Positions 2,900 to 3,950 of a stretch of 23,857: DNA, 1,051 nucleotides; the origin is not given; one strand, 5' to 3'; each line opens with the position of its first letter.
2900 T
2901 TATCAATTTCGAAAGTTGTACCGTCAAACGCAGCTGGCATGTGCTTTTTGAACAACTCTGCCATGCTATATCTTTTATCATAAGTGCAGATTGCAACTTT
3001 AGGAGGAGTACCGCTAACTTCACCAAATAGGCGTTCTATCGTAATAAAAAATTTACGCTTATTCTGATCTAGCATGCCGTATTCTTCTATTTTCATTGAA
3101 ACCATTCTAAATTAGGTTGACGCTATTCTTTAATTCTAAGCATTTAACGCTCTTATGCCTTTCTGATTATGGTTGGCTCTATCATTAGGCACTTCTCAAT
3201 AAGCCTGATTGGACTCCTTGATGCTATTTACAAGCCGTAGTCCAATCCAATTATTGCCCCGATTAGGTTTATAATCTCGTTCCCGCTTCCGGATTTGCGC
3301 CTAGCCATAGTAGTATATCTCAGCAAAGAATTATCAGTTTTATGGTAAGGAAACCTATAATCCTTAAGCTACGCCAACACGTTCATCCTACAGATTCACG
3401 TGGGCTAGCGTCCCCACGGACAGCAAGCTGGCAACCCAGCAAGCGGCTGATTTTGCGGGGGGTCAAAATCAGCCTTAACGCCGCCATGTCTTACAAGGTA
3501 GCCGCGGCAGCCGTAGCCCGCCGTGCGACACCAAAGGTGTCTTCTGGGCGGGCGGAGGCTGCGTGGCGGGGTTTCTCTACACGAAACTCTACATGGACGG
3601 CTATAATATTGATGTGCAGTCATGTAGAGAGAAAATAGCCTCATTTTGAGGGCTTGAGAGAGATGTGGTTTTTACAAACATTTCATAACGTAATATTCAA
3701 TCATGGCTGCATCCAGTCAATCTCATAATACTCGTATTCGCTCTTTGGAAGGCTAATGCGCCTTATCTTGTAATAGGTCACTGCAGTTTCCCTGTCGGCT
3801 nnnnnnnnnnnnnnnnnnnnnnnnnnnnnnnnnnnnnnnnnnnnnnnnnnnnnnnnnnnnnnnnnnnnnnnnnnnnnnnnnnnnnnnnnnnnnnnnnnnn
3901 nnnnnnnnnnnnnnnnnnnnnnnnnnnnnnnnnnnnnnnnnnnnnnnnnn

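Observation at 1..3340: AT-rich island encoding a putative defence operon: two novel 359-aa proteins followed by a type IIG-like restriction-modification enzyme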

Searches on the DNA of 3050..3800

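Call 6: search_rna_families(source=window, start=3050, end=3800, threshold=evalue, max_evalue=1, show_alignments=2)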
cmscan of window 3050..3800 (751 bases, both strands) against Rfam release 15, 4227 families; matches with E-value up to 1: 0.
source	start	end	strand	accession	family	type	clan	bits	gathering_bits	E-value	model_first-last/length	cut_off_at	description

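Call 72: search_rna_families(source=window, start=3300, end=3700, threshold=evalue, max_evalue=10, show_alignments=3)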
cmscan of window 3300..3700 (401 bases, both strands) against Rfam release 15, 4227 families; matches with E-value up to 10: 1.
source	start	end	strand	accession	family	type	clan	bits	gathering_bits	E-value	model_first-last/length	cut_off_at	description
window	3507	3562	+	RF03385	mir-614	Gene; miRNA;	-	17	90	4.1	1-80/80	no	mir-614 microRNA precursor family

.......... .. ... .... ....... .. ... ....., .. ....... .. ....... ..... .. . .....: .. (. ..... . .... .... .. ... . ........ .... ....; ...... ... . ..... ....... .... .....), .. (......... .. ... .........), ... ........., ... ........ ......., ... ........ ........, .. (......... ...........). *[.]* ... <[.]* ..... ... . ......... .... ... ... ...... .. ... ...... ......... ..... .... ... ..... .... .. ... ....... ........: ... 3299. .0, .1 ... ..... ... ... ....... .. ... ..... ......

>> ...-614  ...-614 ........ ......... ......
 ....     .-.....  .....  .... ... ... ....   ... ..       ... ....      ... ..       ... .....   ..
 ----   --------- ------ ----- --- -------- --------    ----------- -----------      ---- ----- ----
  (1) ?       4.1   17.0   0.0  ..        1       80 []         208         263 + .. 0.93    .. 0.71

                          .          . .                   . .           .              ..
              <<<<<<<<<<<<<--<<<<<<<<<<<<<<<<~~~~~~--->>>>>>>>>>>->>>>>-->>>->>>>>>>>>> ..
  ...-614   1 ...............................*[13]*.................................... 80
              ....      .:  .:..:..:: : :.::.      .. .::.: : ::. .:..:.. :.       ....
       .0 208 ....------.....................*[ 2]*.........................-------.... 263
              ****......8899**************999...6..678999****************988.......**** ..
